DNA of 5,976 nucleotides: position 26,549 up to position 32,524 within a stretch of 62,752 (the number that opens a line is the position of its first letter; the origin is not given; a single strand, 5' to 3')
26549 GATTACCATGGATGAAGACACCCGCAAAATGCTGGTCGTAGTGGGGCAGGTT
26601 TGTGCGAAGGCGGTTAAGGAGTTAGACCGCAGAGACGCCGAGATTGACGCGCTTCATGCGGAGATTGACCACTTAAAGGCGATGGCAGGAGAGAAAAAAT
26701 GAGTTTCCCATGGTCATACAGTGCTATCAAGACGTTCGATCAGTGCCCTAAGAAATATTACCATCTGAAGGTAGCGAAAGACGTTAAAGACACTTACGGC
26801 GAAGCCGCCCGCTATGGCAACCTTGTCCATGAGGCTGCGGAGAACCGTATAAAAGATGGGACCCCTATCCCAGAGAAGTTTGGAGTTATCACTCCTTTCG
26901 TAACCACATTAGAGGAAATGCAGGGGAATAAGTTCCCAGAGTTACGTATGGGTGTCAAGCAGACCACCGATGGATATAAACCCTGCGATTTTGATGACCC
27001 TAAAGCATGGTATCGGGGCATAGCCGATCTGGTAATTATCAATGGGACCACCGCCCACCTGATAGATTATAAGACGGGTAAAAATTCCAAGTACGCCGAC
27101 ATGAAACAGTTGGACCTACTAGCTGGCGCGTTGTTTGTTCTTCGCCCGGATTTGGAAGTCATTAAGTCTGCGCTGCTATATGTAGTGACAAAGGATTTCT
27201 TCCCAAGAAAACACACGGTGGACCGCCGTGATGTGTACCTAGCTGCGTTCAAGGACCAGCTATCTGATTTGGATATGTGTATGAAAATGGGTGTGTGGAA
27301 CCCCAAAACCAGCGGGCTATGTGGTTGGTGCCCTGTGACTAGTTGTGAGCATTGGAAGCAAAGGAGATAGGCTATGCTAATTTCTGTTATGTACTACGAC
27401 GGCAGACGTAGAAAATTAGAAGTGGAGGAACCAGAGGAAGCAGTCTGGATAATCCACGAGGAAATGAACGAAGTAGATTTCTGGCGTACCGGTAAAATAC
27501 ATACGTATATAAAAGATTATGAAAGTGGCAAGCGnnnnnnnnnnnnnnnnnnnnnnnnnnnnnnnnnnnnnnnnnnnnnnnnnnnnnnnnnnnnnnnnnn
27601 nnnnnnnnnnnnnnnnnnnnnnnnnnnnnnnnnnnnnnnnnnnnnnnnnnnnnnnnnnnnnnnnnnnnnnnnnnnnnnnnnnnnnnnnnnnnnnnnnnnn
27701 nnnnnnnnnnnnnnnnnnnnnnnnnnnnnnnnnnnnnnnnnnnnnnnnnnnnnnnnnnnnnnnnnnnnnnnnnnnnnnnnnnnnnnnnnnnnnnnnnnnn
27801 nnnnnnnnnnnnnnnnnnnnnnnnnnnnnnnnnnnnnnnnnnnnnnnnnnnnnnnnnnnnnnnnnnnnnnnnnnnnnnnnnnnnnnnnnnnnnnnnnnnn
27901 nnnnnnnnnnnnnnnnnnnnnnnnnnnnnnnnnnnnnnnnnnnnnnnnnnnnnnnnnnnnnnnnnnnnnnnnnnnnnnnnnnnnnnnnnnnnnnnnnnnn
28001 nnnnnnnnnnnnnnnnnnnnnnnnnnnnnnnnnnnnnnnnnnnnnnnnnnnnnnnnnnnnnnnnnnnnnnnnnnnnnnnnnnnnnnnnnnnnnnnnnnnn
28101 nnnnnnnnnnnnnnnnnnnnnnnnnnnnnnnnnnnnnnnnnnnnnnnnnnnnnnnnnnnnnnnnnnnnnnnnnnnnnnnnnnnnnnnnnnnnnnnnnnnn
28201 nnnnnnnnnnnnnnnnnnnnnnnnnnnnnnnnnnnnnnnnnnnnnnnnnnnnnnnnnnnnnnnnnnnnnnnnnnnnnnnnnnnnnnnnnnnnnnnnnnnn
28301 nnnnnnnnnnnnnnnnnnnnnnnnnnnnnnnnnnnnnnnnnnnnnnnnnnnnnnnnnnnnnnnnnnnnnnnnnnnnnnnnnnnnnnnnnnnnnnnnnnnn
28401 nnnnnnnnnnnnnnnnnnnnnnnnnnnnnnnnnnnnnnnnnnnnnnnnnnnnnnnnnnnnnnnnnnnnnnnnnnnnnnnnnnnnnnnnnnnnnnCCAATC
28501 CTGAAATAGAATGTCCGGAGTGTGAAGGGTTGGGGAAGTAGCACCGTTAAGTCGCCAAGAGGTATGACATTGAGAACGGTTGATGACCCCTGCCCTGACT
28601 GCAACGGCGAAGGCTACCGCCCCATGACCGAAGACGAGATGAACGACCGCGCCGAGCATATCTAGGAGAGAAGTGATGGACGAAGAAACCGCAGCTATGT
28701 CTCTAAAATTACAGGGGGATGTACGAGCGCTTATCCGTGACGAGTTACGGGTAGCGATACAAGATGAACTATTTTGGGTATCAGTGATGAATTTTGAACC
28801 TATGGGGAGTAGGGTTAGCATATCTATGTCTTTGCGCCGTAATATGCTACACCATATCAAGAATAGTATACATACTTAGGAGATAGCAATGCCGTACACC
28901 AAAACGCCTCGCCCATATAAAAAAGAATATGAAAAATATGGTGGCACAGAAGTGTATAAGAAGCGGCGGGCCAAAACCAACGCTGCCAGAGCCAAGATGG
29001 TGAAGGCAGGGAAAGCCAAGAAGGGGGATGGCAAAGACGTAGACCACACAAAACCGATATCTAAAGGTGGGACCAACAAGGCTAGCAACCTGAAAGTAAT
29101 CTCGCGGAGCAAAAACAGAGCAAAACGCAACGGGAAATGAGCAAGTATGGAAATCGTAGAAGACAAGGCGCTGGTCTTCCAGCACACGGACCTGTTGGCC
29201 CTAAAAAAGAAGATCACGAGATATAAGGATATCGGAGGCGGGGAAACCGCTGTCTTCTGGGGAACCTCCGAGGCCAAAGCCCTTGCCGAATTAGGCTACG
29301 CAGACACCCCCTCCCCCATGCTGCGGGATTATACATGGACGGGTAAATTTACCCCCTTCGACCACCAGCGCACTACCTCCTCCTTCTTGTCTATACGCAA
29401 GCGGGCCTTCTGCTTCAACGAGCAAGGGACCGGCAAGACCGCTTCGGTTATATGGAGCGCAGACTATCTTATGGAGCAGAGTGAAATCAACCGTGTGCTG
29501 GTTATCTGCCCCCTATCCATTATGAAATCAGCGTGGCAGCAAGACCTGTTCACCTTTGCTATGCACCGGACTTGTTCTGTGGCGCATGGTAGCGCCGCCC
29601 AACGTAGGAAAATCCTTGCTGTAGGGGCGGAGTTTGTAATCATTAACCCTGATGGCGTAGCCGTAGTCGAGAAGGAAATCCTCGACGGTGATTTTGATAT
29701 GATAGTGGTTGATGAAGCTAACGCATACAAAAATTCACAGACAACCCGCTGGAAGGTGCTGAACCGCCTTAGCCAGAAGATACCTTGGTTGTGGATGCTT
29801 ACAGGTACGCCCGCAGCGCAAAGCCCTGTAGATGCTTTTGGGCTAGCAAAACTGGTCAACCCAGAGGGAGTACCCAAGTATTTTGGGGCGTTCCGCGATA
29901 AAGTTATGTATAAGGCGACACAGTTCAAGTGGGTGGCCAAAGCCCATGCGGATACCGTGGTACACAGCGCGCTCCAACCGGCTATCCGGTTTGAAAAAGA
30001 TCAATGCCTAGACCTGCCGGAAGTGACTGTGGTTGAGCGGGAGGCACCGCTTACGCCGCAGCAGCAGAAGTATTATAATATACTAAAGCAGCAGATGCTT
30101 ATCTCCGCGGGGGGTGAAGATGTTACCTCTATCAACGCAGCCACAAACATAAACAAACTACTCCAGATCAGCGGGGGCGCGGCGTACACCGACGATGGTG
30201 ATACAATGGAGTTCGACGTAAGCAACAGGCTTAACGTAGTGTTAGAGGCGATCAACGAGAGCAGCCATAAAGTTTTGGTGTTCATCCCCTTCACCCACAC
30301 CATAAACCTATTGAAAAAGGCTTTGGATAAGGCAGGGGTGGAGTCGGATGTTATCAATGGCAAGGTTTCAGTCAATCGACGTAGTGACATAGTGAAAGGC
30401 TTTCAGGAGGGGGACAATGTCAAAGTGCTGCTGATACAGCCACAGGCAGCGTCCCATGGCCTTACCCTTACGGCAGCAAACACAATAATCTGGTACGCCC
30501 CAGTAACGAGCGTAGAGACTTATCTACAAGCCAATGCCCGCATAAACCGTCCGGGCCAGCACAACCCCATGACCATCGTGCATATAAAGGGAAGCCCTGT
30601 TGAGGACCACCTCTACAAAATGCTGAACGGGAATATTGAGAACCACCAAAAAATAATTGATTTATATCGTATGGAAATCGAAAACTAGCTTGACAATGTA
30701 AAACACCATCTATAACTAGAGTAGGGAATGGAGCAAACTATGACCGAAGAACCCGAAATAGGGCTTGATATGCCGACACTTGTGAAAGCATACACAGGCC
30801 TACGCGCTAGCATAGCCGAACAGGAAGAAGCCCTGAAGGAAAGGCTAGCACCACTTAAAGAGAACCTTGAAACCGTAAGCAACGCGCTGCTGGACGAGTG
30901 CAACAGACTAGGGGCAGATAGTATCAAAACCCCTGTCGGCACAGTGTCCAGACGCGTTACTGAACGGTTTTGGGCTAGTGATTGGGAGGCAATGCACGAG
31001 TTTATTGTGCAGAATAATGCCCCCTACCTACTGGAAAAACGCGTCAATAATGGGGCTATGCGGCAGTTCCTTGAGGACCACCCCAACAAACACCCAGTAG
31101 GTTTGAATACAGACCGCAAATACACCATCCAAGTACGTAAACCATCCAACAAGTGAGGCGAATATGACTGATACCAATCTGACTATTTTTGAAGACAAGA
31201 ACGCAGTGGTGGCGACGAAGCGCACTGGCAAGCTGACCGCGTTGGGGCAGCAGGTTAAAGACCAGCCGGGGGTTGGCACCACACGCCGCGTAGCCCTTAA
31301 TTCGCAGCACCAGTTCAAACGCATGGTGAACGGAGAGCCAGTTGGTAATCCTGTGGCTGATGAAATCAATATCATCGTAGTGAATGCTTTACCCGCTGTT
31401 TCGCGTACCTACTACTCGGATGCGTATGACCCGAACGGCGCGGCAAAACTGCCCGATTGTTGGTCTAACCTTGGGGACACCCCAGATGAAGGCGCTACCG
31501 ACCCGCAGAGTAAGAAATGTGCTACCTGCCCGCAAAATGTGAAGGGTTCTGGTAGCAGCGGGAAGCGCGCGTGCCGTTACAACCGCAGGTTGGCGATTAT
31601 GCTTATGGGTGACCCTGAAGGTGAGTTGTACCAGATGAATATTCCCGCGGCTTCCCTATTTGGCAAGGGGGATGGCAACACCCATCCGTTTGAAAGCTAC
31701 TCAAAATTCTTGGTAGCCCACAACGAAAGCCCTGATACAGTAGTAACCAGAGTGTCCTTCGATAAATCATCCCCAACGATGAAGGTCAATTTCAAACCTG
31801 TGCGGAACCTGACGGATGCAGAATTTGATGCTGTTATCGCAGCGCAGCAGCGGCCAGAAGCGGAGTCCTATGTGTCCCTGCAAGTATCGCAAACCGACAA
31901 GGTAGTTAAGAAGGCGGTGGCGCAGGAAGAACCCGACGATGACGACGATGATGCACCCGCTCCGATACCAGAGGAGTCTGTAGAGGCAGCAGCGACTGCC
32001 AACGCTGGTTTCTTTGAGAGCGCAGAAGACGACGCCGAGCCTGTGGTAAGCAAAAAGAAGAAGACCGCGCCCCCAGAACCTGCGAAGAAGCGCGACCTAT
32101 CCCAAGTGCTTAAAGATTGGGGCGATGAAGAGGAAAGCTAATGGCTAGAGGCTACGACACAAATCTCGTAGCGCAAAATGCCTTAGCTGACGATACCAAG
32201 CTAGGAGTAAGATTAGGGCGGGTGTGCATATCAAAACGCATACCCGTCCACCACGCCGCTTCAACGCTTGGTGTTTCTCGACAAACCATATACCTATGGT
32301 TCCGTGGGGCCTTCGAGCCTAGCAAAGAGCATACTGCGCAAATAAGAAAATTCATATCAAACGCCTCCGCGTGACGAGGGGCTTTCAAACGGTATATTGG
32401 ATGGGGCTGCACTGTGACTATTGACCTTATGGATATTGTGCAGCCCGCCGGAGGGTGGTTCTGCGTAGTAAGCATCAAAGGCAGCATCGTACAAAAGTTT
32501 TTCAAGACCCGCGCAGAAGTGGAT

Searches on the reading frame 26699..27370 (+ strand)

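Call 27: search_protein_families(library=phrogs, max_evalue=0.001, proteins=[window:26699-27370:+])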
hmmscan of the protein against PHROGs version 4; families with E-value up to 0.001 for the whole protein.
window:26699-27370:+ (223 aa): 3 families
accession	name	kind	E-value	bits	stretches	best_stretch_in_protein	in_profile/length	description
phrog_69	-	DNA, RNA and nucleotide metabolism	7.1e-23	82.4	1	4-221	89-328/501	exonuclease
phrog_1218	-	DNA, RNA and nucleotide metabolism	4.1e-09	37.1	1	5-54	10-60/364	exonuclease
phrog_3953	-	DNA, RNA and nucleotide metabolism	3.3e-05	24.7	1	35-156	39-140/186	exonuclease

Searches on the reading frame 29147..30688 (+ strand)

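Call 9: search_protein_families(library=pfam, max_evalue=0.01, proteins=[window:29147-30688:+])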
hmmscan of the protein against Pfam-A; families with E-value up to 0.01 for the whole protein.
window:29147-30688:+ (513 aa): 3 families
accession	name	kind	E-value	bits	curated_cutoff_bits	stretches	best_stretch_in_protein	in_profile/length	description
PF00176.29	SNF2-rel_dom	-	1.2e-19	70.9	24.9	1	90-332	23-272/290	SNF2-related domain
PF00271.37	Helicase_C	-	1.8e-15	57.6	23.5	1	363-470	4-110/110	Helicase conserved C-terminal domain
PF04851.21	ResIII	-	7.9e-08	32.8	22.5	1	85-222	24-162/164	Type III restriction enzyme, res subunit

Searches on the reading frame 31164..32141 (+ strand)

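Call 9: search_protein_families(library=pfam, max_evalue=0.01, proteins=[window:31164-32141:+])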
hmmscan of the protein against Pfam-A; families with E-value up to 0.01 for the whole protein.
window:31164-32141:+ (325 aa): 0 families

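Call 27: search_protein_families(library=phrogs, max_evalue=0.001, proteins=[window:31164-32141:+])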
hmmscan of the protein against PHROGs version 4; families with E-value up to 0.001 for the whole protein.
window:31164-32141:+ (325 aa): 2 families
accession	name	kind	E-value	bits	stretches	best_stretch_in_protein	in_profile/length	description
phrog_27714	-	unknown function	6.7e-34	118.7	1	14-270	34-287/292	-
phrog_23155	-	unknown function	6.6e-10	39.7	1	62-213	63-198/255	-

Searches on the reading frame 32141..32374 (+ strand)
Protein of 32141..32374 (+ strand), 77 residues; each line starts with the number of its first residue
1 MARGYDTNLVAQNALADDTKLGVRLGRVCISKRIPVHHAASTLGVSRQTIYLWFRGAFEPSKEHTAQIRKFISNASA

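Call 52: search_protein_families(library=pfam, max_evalue=1, proteins=[window:32141-32374:+])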
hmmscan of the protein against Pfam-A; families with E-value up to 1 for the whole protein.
window:32141-32374:+ (77 aa): 6 families
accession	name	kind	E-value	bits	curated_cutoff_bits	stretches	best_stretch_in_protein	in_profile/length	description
PF13384.12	HTH_23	-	0.002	18.3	24.6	1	32-55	16-39/50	Homeodomain-like domain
PF01381.28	HTH_3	-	0.012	16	23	1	40-63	16-39/55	Helix-turn-helix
PF13309.12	HTH_22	-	0.018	15.5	29.6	1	36-52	44-60/63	HTH domain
PF15943.11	YdaS_toxin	-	0.037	14.3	30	1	40-73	15-48/65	Bacterial toxin YdaS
PF12728.13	HTH_17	-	0.049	14.3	27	1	39-62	7-31/51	Helix-turn-helix domain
PF02954.25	HTH_8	-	0.14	12.3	22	1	38-51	23-36/42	Bacterial regulatory protein, Fis family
